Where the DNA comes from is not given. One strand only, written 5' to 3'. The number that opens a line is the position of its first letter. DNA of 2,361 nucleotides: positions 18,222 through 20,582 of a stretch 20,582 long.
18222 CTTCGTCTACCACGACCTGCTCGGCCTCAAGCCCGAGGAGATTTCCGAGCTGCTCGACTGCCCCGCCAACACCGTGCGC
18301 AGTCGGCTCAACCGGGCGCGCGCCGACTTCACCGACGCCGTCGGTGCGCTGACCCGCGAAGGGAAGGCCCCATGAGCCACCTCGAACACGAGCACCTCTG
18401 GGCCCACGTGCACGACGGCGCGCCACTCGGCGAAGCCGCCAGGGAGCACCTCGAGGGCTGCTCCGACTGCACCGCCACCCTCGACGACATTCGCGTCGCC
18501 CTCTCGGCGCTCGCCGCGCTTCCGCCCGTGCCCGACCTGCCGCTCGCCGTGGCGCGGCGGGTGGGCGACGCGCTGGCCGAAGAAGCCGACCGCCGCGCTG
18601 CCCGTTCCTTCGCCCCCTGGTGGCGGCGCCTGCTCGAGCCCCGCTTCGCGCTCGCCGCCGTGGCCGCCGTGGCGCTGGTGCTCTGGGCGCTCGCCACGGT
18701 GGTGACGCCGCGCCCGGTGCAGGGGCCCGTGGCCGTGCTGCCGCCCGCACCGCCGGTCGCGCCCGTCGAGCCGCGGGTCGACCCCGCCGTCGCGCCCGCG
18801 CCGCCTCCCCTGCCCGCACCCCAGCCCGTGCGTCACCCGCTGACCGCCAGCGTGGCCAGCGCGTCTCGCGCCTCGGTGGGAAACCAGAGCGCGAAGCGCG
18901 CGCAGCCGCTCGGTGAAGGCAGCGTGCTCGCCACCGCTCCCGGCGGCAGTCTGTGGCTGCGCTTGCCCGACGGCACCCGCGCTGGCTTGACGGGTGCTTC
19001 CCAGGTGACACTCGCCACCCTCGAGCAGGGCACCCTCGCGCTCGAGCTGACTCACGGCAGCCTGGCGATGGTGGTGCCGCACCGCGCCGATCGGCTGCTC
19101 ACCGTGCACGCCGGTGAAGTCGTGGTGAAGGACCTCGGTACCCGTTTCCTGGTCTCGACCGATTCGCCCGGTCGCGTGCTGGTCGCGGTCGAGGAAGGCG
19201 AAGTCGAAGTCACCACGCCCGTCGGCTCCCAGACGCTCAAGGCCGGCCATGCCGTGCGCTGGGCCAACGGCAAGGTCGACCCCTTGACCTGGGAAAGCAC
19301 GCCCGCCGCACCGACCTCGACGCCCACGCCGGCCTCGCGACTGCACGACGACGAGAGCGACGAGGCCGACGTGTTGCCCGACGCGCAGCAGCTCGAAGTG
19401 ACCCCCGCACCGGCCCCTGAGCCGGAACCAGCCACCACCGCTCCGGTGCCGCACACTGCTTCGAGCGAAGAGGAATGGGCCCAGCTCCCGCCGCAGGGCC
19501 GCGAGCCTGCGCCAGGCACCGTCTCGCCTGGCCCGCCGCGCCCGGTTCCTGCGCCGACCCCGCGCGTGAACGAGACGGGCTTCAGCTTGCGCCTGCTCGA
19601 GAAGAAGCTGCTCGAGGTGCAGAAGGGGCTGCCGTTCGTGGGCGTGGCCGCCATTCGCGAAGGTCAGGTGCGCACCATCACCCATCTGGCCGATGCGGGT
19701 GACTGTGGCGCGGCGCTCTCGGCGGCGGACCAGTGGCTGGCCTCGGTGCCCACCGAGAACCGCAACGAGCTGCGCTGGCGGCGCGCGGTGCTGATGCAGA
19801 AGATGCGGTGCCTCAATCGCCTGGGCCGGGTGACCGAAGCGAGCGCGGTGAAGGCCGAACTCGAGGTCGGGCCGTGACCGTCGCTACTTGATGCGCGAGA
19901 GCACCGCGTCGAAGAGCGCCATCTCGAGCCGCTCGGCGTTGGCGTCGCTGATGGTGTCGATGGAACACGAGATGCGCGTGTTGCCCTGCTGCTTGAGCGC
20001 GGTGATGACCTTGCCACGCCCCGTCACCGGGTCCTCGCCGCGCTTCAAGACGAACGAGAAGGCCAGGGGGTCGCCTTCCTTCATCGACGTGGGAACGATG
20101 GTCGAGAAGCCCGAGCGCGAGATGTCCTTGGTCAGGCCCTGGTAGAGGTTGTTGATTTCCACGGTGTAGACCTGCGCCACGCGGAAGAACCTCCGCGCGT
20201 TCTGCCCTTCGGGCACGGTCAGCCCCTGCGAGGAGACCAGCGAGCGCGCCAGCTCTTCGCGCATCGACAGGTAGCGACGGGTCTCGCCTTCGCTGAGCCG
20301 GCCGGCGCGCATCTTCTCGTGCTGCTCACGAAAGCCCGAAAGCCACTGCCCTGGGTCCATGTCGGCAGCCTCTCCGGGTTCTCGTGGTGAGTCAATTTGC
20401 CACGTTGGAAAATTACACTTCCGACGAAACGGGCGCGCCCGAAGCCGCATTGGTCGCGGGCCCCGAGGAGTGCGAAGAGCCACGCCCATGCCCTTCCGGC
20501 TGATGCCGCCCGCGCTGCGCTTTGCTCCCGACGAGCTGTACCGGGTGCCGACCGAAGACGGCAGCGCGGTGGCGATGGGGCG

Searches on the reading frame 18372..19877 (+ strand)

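Call 57: search_protein_families(library=pfam, proteins=[window:18372-19877:+], max_evalue=0.001)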
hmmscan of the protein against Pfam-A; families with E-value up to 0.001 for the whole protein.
window:18372-19877:+ (501 aa): 1 family
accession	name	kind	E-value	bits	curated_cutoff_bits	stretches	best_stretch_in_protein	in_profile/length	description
PF04773.18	FecR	-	3.1e-12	47.2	24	1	185-279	2-97/97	FecR protein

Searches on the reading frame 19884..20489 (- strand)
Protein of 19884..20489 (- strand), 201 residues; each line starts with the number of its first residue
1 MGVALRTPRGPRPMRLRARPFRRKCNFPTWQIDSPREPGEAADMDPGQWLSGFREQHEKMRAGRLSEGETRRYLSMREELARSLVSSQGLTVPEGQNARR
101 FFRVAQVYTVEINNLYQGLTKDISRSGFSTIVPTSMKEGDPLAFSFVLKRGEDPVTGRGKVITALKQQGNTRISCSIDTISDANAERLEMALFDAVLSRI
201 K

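Call 57: search_protein_families(library=pfam, proteins=[window:19884-20489:-], max_evalue=0.001)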
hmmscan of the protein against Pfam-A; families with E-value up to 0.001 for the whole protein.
window:19884-20489:- (201 aa): 1 family
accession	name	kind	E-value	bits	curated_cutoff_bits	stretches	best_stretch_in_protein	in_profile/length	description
PF07238.19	PilZ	-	5.1e-09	36.8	22.5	1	99-193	3-101/102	PilZ domain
